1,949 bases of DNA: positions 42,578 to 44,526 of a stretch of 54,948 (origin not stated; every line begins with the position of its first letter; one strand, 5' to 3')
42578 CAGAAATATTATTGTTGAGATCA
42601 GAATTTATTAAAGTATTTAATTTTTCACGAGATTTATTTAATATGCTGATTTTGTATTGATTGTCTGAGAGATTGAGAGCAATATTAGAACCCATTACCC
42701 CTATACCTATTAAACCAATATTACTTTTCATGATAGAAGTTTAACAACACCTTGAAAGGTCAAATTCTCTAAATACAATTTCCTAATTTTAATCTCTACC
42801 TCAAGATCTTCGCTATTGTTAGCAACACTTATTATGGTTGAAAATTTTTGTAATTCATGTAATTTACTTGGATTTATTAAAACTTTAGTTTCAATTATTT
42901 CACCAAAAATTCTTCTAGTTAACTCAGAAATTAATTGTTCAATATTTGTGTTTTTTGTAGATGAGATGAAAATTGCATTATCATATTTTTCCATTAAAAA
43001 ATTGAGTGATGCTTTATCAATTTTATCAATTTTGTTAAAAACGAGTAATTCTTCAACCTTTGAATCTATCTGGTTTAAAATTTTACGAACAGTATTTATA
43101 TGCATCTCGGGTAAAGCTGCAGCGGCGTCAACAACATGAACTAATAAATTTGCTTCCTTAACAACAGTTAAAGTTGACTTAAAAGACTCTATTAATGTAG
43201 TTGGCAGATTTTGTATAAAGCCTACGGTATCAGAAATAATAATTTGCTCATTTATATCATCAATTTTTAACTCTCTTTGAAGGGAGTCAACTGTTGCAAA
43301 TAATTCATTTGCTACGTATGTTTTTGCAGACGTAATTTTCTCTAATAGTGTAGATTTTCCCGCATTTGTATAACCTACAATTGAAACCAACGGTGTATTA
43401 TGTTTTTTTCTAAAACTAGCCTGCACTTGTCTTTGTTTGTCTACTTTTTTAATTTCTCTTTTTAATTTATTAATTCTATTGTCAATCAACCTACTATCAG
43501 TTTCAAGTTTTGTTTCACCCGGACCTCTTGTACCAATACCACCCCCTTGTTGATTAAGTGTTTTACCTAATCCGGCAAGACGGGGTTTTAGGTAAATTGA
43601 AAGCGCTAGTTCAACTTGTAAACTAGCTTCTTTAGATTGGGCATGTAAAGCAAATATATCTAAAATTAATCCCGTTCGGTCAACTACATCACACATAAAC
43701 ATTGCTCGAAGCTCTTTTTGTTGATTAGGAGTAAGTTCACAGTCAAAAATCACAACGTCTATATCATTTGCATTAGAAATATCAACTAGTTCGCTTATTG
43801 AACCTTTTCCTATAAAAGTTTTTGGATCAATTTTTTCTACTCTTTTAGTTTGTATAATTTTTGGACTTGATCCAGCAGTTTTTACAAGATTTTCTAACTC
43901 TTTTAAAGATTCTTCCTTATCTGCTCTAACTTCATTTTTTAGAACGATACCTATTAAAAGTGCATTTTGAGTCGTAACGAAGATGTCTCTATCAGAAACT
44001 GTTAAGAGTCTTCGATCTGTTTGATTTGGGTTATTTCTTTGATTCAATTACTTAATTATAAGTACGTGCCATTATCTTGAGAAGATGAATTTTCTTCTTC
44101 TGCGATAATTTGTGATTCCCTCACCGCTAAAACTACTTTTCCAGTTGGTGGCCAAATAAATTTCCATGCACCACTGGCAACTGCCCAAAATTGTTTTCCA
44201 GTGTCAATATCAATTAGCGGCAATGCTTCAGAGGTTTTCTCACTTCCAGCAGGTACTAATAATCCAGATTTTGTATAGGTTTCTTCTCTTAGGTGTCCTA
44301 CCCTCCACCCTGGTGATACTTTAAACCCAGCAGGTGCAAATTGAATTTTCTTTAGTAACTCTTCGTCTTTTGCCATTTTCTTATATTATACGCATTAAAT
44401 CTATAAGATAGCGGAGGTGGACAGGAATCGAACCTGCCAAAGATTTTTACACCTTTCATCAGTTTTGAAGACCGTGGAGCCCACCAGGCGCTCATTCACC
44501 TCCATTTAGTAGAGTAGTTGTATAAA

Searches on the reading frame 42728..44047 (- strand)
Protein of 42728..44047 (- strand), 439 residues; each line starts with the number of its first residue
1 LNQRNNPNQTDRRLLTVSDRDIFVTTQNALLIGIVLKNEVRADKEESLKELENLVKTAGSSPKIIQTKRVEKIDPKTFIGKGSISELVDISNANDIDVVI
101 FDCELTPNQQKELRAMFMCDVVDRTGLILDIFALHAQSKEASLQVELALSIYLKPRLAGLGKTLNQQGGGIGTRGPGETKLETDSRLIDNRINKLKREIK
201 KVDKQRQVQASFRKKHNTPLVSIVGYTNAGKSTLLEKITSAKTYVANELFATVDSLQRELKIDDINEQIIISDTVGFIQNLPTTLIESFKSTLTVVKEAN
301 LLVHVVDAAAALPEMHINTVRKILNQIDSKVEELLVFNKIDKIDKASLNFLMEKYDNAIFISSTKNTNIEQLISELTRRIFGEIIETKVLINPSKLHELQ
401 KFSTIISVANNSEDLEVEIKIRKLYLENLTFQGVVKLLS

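Call 6: search_protein_families(library=pfam, proteins=[window:42728-44047:-])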
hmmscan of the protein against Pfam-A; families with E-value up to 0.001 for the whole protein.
window:42728-44047:- (439 aa): 10 families
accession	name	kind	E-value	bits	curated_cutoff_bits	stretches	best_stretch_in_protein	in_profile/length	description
PF16360.10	GTP-bdg_M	-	2.3e-29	102.2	29.5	1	135-213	1-79/79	GTP-binding GTPase Middle Region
PF13167.11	GTP-bdg_N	-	1.1e-28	100.1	25.4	1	45-133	1-89/89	GTP-binding GTPase N-terminal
PF01926.29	MMR_HSR1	-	7.8e-19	68.3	21.9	1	221-339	2-113/113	50S ribosome-binding GTPase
PF02421.24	FeoB_N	-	1.5e-09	38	27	1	221-373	3-153/156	Ferrous iron transport protein B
PF03193.22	RsgA_GTPase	-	1.7e-06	28.4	30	0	299-380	21-108/174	RsgA GTPase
PF00071.28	Ras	-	2.2e-06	27.8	21.6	1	223-380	4-160/162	Ras family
PF00009.33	GTP_EFTU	-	3.2e-06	27.3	26.5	0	292-365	86-171/188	Elongation factor Tu GTP binding domain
PF16897.10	MMR_HSR1_Xtn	-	7e-06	26.4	35.2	1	331-376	56-100/106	C-terminal region of MMR_HSR1 domain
PF02492.25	cobW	-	0.00047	20.2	20.7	0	247-348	68-161/180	CobW/HypB/UreG, nucleotide-binding domain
PF19275.4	HflX_C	-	0.00086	19.8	26.4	0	353-422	7-78/102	HflX C-terminal domain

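Call 10: find_encoding_contigs(protein=window:42728-44047:-, flank=6000, max_places=8)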
Protein window:42728-44047:- (439 aa): 24 contigs read that carry it; 8 places shown.
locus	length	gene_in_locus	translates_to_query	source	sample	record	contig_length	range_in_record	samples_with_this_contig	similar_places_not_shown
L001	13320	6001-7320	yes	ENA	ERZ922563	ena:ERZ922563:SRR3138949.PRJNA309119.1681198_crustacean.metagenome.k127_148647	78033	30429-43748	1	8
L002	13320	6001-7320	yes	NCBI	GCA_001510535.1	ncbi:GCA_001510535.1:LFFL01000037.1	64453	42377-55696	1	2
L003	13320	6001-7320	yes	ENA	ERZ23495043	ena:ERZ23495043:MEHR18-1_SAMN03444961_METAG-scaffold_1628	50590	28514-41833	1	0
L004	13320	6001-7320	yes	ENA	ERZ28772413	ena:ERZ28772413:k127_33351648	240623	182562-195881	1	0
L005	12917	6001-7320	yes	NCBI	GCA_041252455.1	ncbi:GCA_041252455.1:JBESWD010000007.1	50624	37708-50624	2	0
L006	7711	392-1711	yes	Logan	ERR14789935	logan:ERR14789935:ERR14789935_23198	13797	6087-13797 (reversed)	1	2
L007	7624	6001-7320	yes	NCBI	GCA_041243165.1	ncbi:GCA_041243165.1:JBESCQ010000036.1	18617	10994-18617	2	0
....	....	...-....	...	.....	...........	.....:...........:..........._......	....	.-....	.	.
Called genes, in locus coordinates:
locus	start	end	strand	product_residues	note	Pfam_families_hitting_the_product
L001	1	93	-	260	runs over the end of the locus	PF03009:GDPD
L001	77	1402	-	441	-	PF19289:PmbA_TldD_3rd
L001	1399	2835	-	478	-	PF01523:PmbA_TldD_1st, PF19289:PmbA_TldD_3rd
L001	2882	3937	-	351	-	PF00140:Sigma70_r1_2, PF04542:Sigma70_r2, PF04539:Sigma70_r3, PF04545:Sigma70_r4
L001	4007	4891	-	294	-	PF02628:COX15-CtaA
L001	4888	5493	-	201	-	-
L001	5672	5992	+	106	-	-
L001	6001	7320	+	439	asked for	PF03193:RsgA_GTPase (faint), PF13167:GTP-bdg_N, PF16360:GTP-bdg_M, PF00009:GTP_EFTU (faint), PF00071:Ras (weak), PF01926:MMR_HSR1, PF02421:FeoB_N, PF16897:MMR_HSR1_Xtn (weak)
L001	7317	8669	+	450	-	PF03446:NAD_binding_2, PF00393:6PGD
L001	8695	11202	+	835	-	PF17900:Peptidase_M1_N, PF01433:Peptidase_M1, PF11838:ERAP1_C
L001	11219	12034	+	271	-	PF00296:Bac_luciferase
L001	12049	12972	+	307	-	PF01699:Na_Ca_ex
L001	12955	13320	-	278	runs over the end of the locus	PF01790:LGT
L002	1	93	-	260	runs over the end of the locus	PF03009:GDPD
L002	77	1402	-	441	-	PF19289:PmbA_TldD_3rd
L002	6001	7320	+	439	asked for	PF03193:RsgA_GTPase (faint), PF13167:GTP-bdg_N, PF16360:GTP-bdg_M, PF00009:GTP_EFTU (faint), PF00071:Ras (weak), PF01926:MMR_HSR1, PF02421:FeoB_N, PF16897:MMR_HSR1_Xtn (weak)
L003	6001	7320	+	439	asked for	PF03193:RsgA_GTPase (faint), PF13167:GTP-bdg_N, PF16360:GTP-bdg_M, PF00009:GTP_EFTU (faint), PF00071:Ras (weak), PF01926:MMR_HSR1, PF02421:FeoB_N, PF16897:MMR_HSR1_Xtn (weak)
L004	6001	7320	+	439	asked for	PF03193:RsgA_GTPase (faint), PF13167:GTP-bdg_N, PF16360:GTP-bdg_M, PF00009:GTP_EFTU (faint), PF00071:Ras (weak), PF01926:MMR_HSR1, PF02421:FeoB_N, PF16897:MMR_HSR1_Xtn (weak)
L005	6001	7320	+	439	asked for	PF03193:RsgA_GTPase (faint), PF13167:GTP-bdg_N, PF16360:GTP-bdg_M, PF00009:GTP_EFTU (faint), PF00071:Ras (weak), PF01926:MMR_HSR1, PF02421:FeoB_N, PF16897:MMR_HSR1_Xtn (weak)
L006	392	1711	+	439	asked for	PF03193:RsgA_GTPase (faint), PF13167:GTP-bdg_N, PF16360:GTP-bdg_M, PF00009:GTP_EFTU (faint), PF00071:Ras (weak), PF01926:MMR_HSR1, PF02421:FeoB_N, PF16897:MMR_HSR1_Xtn (weak)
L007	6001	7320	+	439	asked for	PF03193:RsgA_GTPase (faint), PF13167:GTP-bdg_N, PF16360:GTP-bdg_M, PF00009:GTP_EFTU (faint), PF00071:Ras (weak), PF01926:MMR_HSR1, PF02421:FeoB_N, PF16897:MMR_HSR1_Xtn (weak)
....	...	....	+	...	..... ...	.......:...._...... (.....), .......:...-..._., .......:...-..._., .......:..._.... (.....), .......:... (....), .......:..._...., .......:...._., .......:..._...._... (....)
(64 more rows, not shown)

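Call 19: search_protein_families(library=ncbifam, proteins=[window:42728-44047:-])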
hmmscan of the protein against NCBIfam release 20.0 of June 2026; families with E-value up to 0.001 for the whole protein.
window:42728-44047:- (439 aa): 23 families
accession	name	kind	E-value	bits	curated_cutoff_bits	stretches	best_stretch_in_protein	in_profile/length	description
TIGR03156.1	GTP_HflX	equivalog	3.4e-120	401.1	216.75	1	29-379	2-350/351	GTPase HflX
NF008280.0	PRK11058.1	equivalog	1.5e-93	313.9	441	1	26-422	8-405/426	ribosome rescue GTPase HflX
TIGR03594.1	GTPase_EngA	equivalog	4.4e-16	58.9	306.7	1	219-380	1-160/432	ribosome biogenesis GTPase Der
NF008956.1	PRK12299.1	equivalog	6.4e-16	58.2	300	1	221-379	161-324/327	GTPase ObgE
NF000908.1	PRK00089.1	equivalog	8.2e-16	58.1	237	1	220-379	5-166/291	GTPase Era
TIGR02729.1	Obg_CgtA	equivalog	1e-15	57.6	280.25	1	221-378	160-326/329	Obg family GTPase CgtA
NF003661.0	PRK05291.1-3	equivalog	1.3e-14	54.5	380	1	185-424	186-417/448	tRNA uridine-5-carboxymethylaminomethyl(34) synthesis GTPase MnmE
NF008955.0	PRK12297.1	equivalog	5.7e-13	48.6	406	1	221-420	162-364/429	GTPase ObgE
TIGR00231.1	small_GTP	domain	1.1e-12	48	42.5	1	219-373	4-159/164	GTP-binding protein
TIGR03918.1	GTP_HydF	equivalog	5.8e-12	45.1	325.55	1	217-387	6-173/392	[FeFe] hydrogenase H-cluster maturation GTPase HydF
TIGR00450.1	mnmE_trmE_thdF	equivalog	4.3e-11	42.6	252.6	1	184-388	178-371/446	tRNA uridine-5-carboxymethylaminomethyl(34) synthesis GTPase MnmE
NF007071.0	PRK09518.1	equivalog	3.4e-09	35.8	953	1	205-358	433-583/706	bifunctional cytidylate kinase/GTPase Der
TIGR00436.1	era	equivalog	1.1e-08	34.9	116.25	1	221-365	3-148/270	GTPase Era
NF002828.0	PRK03003.1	equivalog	2.2e-08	33.1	631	1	213-353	208-347/477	ribosome biogenesis GTPase Der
TIGR00437.1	feoB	equivalog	5.3e-07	28.7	315.65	1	225-419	1-189/594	ferrous iron transport protein B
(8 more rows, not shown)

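Call 20: find_related_loci(query=window:42728-44047:-, collection=genome_contigs, flank=6000)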
Query window:42728-44047:- (439 aa) in genome_contigs; peptide patterns used: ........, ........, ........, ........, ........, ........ (x = any residue, [..] = any of these).
84 stretches matched a pattern; 1 encode a relative of the query (tblastn E <= 1e-3); 1 distinct loci.
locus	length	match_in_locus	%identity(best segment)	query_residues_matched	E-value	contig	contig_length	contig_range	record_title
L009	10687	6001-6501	29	215-380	3e-6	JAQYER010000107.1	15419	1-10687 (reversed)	MAG: Bacillales bacterium isolate SUG1798 k141_4836482, whole genome shotgun sequence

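Call 33: find_homologous_proteins(query=window:42728-44047:-, max_evalue=1e-60)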
Query window:42728-44047:- (439 aa): 7697 proteins with E <= 1e-60 among 8000 candidates; the best 120 are listed.
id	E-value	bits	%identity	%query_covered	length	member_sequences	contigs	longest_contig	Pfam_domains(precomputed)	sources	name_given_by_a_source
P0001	3.2e-271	917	100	100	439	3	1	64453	PF01926.30,PF13167.12,PF02421.25,PF16360.11,PF00009.34,PF03193.23,PF16897.11,PF00071.29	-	-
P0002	5.3e-232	788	85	100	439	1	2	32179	PF01926.30,PF13167.12,PF02421.25,PF16360.11,PF00009.34,PF16897.11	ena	-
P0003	1.4e-231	787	85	100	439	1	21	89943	PF01926.30,PF13167.12,PF02421.25,PF16360.11,PF00009.34,PF16897.11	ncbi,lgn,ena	-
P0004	3.1e-231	786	85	100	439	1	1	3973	PF01926.30,PF13167.12,PF02421.25,PF16360.11,PF00009.34,PF16897.11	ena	-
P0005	3.2e-231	785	85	100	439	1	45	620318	PF01926.30,PF13167.12,PF02421.25,PF16360.11,PF00009.34,PF16897.11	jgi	jgi:GTP-binding protein HflX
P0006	3.6e-231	785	85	100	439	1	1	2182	PF01926.30,PF13167.12,PF02421.25,PF16360.11,PF00009.34,PF16897.11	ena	-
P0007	4.2e-231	785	85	100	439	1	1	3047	PF01926.30,PF13167.12,PF02421.25,PF16360.11,PF00009.34,PF16897.11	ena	-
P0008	5.0e-231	785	85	100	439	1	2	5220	PF01926.30,PF13167.12,PF02421.25,PF16360.11,PF00009.34,PF16897.11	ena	-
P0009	5.9e-231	785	85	100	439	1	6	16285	PF01926.30,PF13167.12,PF02421.25,PF16360.11,PF00009.34,PF16897.11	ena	-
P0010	6.4e-231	785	85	100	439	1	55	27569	PF01926.30,PF13167.12,PF02421.25,PF16360.11,PF00009.34,PF16897.11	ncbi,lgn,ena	-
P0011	6.9e-231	784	85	100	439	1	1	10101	PF01926.30,PF13167.12,PF02421.25,PF16360.11,PF00009.34,PF16897.11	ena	-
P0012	7.5e-231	784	85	100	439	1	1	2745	PF01926.30,PF13167.12,PF02421.25,PF16360.11,PF00009.34,PF16897.11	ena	-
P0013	9.3e-231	784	85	100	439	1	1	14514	PF01926.30,PF13167.12,PF02421.25,PF16360.11,PF00009.34,PF16897.11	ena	-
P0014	1.3e-230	783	84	100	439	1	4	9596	PF01926.30,PF13167.12,PF02421.25,PF16360.11,PF00009.34,PF16897.11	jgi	-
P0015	1.4e-230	783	84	100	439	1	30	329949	PF01926.30,PF13167.12,PF02421.25,PF16360.11,PF00009.34,PF16897.11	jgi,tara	jgi:GTP-binding protein HflX|tara:strand:+ start:37 stop:1356 length:1320 start_codon:yes stop_codon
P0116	1.2e-228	777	84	100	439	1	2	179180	PF01926.30,PF13167.12,PF02421.25,PF16360.11,PF00009.34,PF16897.11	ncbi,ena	-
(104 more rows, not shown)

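Call 34: find_encoding_contigs(protein=P0005, flank=4000, max_places=10)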
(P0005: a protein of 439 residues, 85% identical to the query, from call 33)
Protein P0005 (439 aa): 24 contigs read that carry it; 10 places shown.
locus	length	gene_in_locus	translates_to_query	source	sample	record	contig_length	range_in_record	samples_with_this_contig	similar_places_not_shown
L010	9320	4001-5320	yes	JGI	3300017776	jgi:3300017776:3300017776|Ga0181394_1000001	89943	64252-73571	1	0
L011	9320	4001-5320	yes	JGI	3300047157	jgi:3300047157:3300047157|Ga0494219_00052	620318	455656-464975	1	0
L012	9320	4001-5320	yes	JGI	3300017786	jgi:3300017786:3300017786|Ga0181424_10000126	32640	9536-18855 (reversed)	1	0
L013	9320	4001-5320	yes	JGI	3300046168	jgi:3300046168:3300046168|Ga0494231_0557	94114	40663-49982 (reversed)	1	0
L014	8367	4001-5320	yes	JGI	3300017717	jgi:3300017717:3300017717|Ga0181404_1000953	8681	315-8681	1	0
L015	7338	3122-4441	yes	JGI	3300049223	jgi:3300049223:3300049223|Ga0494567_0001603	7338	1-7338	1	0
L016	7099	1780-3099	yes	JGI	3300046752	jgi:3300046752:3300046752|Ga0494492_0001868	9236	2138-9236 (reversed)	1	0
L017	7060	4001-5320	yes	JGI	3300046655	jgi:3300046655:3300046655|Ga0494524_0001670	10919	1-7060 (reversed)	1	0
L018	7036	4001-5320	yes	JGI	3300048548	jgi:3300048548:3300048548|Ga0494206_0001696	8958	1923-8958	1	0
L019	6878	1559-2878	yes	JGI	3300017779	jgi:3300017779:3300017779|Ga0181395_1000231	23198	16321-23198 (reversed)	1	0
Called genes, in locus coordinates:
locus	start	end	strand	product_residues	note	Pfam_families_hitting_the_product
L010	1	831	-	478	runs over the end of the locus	PF01523:PmbA_TldD_1st, PF19289:PmbA_TldD_3rd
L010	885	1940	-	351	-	PF00140:Sigma70_r1_2, PF04542:Sigma70_r2, PF04539:Sigma70_r3, PF04545:Sigma70_r4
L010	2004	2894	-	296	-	PF02628:COX15-CtaA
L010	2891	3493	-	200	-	-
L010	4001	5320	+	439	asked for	PF13167:GTP-bdg_N, PF16360:GTP-bdg_M, PF00009:GTP_EFTU (faint), PF01926:MMR_HSR1, PF02421:FeoB_N, PF16897:MMR_HSR1_Xtn (weak)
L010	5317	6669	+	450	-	PF03446:NAD_binding_2, PF00393:6PGD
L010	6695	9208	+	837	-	PF17900:Peptidase_M1_N, PF01433:Peptidase_M1, PF11838:ERAP1_C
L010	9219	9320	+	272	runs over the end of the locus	PF00296:Bac_luciferase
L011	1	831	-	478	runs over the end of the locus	PF01523:PmbA_TldD_1st, PF19289:PmbA_TldD_3rd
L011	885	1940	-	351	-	PF00140:Sigma70_r1_2, PF04542:Sigma70_r2, PF04539:Sigma70_r3, PF04545:Sigma70_r4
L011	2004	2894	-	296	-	PF02628:COX15-CtaA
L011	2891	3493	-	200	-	-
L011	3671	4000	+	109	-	-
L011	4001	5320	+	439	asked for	PF13167:GTP-bdg_N, PF16360:GTP-bdg_M, PF00009:GTP_EFTU (faint), PF01926:MMR_HSR1, PF02421:FeoB_N, PF16897:MMR_HSR1_Xtn (weak)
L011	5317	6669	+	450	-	PF02737:3HCDH_N (faint), PF03446:NAD_binding_2, PF00393:6PGD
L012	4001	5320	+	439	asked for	PF13167:GTP-bdg_N, PF16360:GTP-bdg_M, PF00009:GTP_EFTU (faint), PF01926:MMR_HSR1, PF02421:FeoB_N, PF16897:MMR_HSR1_Xtn (weak)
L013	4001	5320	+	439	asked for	PF13167:GTP-bdg_N, PF16360:GTP-bdg_M, PF00009:GTP_EFTU (faint), PF01926:MMR_HSR1, PF02421:FeoB_N, PF16897:MMR_HSR1_Xtn (weak)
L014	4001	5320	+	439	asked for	PF13167:GTP-bdg_N, PF16360:GTP-bdg_M, PF00009:GTP_EFTU (faint), PF01926:MMR_HSR1, PF02421:FeoB_N, PF16897:MMR_HSR1_Xtn (weak)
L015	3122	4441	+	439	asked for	PF13167:GTP-bdg_N, PF16360:GTP-bdg_M, PF00009:GTP_EFTU (faint), PF01926:MMR_HSR1, PF02421:FeoB_N, PF16897:MMR_HSR1_Xtn (weak)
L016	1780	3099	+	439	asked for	PF13167:GTP-bdg_N, PF16360:GTP-bdg_M, PF00009:GTP_EFTU (faint), PF01926:MMR_HSR1, PF02421:FeoB_N, PF16897:MMR_HSR1_Xtn (weak)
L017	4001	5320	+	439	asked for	PF13167:GTP-bdg_N, PF16360:GTP-bdg_M, PF00009:GTP_EFTU (faint), PF01926:MMR_HSR1, PF02421:FeoB_N, PF16897:MMR_HSR1_Xtn (weak)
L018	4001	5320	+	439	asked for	PF13167:GTP-bdg_N, PF16360:GTP-bdg_M, PF00009:GTP_EFTU (faint), PF01926:MMR_HSR1, PF02421:FeoB_N, PF16897:MMR_HSR1_Xtn (weak)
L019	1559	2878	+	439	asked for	PF13167:GTP-bdg_N, PF16360:GTP-bdg_M, PF00009:GTP_EFTU (faint), PF01926:MMR_HSR1, PF02421:FeoB_N, PF16897:MMR_HSR1_Xtn (weak)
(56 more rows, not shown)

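Call 35: find_encoding_contigs(protein=P0116, flank=4000, max_places=4)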
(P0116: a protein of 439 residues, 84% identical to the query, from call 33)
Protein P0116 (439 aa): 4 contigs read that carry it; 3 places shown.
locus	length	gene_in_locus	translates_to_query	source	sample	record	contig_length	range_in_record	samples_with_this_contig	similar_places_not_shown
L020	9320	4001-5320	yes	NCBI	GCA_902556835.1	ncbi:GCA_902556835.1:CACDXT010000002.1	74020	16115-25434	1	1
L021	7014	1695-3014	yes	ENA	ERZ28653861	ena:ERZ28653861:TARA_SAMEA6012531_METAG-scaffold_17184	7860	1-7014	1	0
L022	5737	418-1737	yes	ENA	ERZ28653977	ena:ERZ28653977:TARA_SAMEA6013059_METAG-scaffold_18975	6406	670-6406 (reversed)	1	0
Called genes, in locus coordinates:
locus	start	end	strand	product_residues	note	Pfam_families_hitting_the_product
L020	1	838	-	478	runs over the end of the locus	PF01523:PmbA_TldD_1st, PF19289:PmbA_TldD_3rd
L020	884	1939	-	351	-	PF00140:Sigma70_r1_2, PF04542:Sigma70_r2, PF04539:Sigma70_r3, PF04545:Sigma70_r4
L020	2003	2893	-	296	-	PF02628:COX15-CtaA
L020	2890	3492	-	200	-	-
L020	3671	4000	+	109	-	-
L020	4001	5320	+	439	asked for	PF13167:GTP-bdg_N, PF16360:GTP-bdg_M, PF00009:GTP_EFTU (faint), PF01926:MMR_HSR1, PF02421:FeoB_N, PF16897:MMR_HSR1_Xtn (weak)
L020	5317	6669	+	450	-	PF03446:NAD_binding_2, PF00393:6PGD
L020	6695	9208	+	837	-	PF17900:Peptidase_M1_N, PF01433:Peptidase_M1, PF11838:ERAP1_C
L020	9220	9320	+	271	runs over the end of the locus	PF00296:Bac_luciferase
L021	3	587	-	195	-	?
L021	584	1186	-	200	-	-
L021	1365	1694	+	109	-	-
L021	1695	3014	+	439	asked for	PF13167:GTP-bdg_N, PF16360:GTP-bdg_M, PF00009:GTP_EFTU (faint), PF01926:MMR_HSR1, PF02421:FeoB_N, PF16897:MMR_HSR1_Xtn (weak)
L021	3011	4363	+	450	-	PF03446:NAD_binding_2, PF00393:6PGD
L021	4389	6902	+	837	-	PF17900:Peptidase_M1_N, PF01433:Peptidase_M1, PF11838:ERAP1_C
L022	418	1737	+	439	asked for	PF13167:GTP-bdg_N, PF16360:GTP-bdg_M, PF00009:GTP_EFTU (faint), PF01926:MMR_HSR1, PF02421:FeoB_N, PF16897:MMR_HSR1_Xtn (weak)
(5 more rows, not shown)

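Call 84: search_protein_families(library=phrogs, proteins=[window:42728-44047:-], max_evalue=0.001)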
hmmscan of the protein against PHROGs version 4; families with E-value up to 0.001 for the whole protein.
window:42728-44047:- (439 aa): 2 families
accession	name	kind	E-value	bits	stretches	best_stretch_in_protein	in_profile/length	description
phrog_16468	-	unknown function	2.8e-21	77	1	181-349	1-177/328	-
phrog_31529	-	unknown function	2.6e-07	30.9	1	217-377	7-171/304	-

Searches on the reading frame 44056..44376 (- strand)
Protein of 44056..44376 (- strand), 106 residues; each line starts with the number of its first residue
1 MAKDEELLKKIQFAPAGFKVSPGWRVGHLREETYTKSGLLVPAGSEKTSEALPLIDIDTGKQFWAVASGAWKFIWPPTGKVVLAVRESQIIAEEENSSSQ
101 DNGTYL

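Call 6: search_protein_families(library=pfam, proteins=[window:44056-44376:-])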
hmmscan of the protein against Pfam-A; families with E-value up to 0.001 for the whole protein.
window:44056-44376:- (106 aa): 0 families

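Call 19: search_protein_families(library=ncbifam, proteins=[window:44056-44376:-])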
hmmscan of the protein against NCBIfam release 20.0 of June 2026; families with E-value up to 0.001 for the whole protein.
window:44056-44376:- (106 aa): 0 families

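Call 73: search_protein_families(library=pfam, proteins=[window:44056-44376:-], max_evalue=10)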
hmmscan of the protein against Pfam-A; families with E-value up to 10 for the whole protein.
window:44056-44376:- (106 aa): 0 families

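Call 84: search_protein_families(library=phrogs, proteins=[window:44056-44376:-], max_evalue=0.001)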
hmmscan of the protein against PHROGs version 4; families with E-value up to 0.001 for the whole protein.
window:44056-44376:- (106 aa): 0 families
